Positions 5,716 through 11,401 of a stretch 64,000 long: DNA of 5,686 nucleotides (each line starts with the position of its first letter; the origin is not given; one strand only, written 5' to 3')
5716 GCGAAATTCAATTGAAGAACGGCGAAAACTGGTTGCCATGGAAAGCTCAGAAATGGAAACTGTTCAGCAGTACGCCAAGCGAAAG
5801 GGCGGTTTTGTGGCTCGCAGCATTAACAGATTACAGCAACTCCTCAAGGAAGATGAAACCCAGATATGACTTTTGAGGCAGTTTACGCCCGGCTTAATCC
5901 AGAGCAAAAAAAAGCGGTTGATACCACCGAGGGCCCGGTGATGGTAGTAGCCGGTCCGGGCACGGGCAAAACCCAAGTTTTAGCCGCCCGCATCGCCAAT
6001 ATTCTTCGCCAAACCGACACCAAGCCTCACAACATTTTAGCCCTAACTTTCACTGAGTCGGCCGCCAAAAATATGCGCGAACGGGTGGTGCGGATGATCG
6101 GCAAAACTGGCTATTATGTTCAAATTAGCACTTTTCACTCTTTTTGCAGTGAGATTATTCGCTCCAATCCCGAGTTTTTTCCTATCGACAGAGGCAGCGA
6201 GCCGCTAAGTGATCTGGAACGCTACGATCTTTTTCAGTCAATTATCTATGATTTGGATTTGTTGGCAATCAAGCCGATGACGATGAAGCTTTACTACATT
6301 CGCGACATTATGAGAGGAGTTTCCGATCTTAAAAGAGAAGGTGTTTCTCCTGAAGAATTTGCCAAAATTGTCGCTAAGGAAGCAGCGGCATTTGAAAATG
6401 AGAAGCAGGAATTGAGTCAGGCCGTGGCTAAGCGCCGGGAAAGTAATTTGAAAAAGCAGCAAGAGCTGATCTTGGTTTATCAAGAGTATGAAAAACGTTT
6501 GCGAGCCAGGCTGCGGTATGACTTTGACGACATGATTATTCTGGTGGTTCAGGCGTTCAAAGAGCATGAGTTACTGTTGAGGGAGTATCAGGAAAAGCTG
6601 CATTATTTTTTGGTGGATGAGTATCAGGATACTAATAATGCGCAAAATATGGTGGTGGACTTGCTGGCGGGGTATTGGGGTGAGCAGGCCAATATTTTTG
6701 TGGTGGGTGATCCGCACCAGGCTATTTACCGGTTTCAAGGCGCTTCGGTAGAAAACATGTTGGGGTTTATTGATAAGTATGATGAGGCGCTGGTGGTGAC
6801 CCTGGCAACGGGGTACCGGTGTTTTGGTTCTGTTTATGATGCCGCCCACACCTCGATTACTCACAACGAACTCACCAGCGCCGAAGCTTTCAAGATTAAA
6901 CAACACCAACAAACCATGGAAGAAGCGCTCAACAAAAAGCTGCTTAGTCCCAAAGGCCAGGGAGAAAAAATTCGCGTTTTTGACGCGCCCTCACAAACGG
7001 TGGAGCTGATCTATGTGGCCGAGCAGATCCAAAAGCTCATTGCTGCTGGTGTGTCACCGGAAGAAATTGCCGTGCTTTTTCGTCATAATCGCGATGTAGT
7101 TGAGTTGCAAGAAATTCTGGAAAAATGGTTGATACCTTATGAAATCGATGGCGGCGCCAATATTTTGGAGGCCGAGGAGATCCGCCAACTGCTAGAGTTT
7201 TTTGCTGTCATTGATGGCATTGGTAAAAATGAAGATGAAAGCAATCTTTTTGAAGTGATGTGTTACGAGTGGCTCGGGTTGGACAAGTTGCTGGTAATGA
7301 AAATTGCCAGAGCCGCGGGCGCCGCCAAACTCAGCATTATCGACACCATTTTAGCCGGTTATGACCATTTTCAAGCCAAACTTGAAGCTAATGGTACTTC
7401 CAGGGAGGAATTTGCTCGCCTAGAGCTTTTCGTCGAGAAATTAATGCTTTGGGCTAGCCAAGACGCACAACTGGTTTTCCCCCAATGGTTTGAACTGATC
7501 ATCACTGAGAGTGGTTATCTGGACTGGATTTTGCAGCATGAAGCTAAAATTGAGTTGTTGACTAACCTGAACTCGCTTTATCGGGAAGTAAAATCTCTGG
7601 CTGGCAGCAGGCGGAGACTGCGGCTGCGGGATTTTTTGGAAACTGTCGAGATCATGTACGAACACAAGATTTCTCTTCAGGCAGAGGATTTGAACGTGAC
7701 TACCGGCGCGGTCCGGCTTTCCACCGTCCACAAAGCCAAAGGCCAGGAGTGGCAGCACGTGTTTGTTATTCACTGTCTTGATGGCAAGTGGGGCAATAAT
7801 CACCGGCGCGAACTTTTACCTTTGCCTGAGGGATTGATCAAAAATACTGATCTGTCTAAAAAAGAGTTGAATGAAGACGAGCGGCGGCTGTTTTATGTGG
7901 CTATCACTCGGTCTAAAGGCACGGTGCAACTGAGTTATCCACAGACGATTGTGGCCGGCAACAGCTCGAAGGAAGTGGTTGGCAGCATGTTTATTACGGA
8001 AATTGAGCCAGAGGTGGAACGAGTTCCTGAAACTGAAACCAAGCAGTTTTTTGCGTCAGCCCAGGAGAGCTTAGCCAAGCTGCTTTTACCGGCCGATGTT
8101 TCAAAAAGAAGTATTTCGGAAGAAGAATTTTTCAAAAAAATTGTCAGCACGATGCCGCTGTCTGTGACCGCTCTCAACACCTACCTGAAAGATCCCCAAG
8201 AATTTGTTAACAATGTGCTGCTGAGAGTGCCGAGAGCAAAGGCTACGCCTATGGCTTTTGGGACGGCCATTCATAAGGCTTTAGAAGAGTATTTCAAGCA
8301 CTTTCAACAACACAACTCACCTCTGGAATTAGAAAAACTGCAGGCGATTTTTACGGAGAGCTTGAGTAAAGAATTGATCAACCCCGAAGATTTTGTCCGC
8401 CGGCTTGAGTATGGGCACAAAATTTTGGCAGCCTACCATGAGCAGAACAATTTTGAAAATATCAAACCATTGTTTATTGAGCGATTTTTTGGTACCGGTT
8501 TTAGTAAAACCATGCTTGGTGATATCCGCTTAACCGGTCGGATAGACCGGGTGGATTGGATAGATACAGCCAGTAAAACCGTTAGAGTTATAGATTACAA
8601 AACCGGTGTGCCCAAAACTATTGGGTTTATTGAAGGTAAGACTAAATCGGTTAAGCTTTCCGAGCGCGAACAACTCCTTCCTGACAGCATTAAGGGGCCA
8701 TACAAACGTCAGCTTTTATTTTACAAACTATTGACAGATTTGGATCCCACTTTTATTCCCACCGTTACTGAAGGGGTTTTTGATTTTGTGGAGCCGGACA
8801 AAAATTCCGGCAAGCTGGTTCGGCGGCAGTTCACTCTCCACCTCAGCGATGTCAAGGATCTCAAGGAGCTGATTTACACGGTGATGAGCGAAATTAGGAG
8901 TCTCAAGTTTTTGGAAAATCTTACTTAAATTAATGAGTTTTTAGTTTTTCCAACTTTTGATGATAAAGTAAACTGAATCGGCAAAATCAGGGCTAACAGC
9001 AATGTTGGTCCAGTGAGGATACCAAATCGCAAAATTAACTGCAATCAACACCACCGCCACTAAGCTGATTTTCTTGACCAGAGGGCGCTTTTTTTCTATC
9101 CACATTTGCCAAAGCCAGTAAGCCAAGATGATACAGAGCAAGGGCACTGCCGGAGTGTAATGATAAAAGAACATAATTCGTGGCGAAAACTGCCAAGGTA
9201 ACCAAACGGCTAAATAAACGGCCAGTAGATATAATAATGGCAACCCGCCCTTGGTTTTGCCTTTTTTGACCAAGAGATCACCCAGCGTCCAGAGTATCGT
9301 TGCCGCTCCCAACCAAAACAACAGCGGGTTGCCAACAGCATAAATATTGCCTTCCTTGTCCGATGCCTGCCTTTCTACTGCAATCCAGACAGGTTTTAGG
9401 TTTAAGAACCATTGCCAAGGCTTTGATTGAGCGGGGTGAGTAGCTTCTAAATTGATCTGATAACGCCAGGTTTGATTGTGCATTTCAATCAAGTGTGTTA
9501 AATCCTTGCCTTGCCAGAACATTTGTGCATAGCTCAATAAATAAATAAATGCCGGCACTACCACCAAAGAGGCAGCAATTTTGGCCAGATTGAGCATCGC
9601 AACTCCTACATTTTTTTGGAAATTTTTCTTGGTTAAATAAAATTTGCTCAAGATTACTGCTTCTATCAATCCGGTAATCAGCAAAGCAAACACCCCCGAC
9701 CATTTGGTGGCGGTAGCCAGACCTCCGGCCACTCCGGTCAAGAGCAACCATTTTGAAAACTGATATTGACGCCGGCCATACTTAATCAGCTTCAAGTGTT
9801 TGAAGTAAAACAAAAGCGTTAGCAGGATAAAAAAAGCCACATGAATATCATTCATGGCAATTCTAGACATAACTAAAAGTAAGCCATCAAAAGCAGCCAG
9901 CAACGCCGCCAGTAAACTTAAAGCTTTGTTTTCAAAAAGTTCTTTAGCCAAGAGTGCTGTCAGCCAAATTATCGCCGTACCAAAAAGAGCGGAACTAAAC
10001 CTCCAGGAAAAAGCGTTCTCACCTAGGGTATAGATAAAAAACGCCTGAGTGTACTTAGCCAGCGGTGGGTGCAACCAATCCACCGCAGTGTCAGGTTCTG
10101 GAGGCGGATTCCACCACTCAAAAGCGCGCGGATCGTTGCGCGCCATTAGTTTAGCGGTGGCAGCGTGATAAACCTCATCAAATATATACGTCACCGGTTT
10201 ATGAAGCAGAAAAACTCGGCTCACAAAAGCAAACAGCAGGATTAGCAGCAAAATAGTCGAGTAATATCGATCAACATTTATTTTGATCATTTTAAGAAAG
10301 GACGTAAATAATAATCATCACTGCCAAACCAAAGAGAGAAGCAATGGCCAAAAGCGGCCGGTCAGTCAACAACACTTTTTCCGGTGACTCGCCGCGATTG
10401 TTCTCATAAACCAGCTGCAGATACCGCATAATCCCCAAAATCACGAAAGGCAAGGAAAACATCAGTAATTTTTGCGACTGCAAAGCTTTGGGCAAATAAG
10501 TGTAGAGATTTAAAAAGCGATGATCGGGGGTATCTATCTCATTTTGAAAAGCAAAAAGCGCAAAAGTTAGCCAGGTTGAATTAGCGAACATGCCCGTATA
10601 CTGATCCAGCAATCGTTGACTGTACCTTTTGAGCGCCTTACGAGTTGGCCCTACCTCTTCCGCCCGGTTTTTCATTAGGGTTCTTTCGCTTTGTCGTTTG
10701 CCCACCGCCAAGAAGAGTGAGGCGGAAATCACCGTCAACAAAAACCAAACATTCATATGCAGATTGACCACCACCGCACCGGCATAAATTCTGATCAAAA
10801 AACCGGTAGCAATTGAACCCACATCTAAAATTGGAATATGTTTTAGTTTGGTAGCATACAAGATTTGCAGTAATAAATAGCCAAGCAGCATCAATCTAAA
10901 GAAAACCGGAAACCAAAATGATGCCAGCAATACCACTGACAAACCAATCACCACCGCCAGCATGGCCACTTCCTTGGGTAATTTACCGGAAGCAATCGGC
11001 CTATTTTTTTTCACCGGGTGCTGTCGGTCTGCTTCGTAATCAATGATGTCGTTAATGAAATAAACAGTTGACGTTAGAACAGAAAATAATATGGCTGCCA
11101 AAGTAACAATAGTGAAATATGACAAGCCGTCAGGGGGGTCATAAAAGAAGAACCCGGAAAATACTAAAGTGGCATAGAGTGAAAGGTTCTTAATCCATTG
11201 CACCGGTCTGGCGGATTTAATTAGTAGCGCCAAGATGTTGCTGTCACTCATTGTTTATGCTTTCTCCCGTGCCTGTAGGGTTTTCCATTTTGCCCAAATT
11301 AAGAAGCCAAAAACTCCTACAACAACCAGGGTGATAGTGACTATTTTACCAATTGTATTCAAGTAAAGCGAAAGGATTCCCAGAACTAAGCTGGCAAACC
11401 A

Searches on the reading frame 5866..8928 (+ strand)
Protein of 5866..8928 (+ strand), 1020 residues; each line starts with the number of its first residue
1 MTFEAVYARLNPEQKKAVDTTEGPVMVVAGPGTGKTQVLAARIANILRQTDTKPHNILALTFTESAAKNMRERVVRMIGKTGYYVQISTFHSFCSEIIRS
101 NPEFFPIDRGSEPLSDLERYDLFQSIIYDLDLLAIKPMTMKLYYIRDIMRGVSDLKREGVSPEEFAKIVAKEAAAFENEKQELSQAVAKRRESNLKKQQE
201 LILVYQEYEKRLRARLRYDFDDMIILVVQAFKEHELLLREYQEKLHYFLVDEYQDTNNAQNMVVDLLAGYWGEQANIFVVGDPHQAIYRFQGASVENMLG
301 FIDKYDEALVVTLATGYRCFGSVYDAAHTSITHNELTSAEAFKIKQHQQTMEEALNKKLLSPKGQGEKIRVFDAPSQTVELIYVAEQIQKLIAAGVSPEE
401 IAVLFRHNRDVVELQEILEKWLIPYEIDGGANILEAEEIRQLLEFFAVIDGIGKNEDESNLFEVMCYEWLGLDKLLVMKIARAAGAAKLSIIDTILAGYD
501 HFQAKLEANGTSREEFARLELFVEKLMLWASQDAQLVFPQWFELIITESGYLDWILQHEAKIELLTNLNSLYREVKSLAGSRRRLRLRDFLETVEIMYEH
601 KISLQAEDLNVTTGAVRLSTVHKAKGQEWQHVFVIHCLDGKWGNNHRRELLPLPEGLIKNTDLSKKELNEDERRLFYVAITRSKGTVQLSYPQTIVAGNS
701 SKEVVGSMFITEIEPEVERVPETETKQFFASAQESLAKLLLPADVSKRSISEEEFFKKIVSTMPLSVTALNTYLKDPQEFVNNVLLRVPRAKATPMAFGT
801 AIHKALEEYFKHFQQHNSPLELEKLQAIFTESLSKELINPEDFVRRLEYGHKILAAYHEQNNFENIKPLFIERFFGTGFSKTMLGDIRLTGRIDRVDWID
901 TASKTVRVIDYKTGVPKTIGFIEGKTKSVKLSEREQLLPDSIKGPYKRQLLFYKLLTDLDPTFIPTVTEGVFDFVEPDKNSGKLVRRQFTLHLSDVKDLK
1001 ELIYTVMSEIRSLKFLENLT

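Call 17: search_protein_families(library=pfam, proteins=[window:5866-8928:+], max_evalue=0.0001)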
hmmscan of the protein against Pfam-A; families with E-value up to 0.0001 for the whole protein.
window:5866-8928:+ (1020 aa): 8 families
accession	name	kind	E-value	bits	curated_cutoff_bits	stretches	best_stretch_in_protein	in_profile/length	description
PF00580.27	UvrD-helicase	-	8.4e-69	232.7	23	1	10-305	1-270/271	UvrD/REP helicase N-terminal domain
PF13361.12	UvrD_C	-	3.4e-32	112.7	25.6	1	313-692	3-348/350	UvrD-like helicase C-terminal domain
PF13245.12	AAA_19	-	1.4e-20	74.3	25.1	1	14-290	1-133/134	AAA domain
PF12705.13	PDDEXK_1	-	6.4e-20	72.6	22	1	765-1011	2-225/247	PD-(D/E)XK nuclease superfamily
PF13538.12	UvrD_C_2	-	9.5e-11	41.8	27.4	1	616-637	2-23/52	UvrD-like helicase C-terminal domain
PF13604.12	AAA_30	-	1.6e-07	31.7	27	1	10-73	2-65/191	AAA domain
PF13087.12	AAA_12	-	8.4e-05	22.7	27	0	307-420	14-131/195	AAA domain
PF13086.12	AAA_11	-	9.9e-05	22.7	27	0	10-82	2-79/257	AAA domain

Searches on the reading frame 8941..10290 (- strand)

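Call 17: search_protein_families(library=pfam, proteins=[window:8941-10290:-], max_evalue=0.0001)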
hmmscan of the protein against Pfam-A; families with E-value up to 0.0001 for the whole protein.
window:8941-10290:- (449 aa): 3 families
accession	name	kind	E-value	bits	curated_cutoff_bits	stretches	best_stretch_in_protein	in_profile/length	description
PF02366.24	PMT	-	1.4e-21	77.6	22.7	1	17-259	3-242/245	Dolichyl-phosphate-mannose-protein mannosyltransferase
PF16192.10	PMT_4TMC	-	1.4e-15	57.8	32.4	1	265-430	3-182/202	C-terminal four TMM region of protein-O-mannosyltransferase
PF13231.12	PMT_2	-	8.1e-12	46.1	26.1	1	74-218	2-134/160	Dolichyl-phosphate-mannose-protein mannosyltransferase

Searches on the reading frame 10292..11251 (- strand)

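Call 17: search_protein_families(library=pfam, proteins=[window:10292-11251:-], max_evalue=0.0001)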
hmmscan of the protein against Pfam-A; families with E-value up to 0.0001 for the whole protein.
window:10292-11251:- (319 aa): 1 family
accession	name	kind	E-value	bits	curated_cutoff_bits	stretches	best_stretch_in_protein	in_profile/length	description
PF01040.23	UbiA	-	1.5e-17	64.1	34.2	1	35-288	9-239/250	UbiA prenyltransferase family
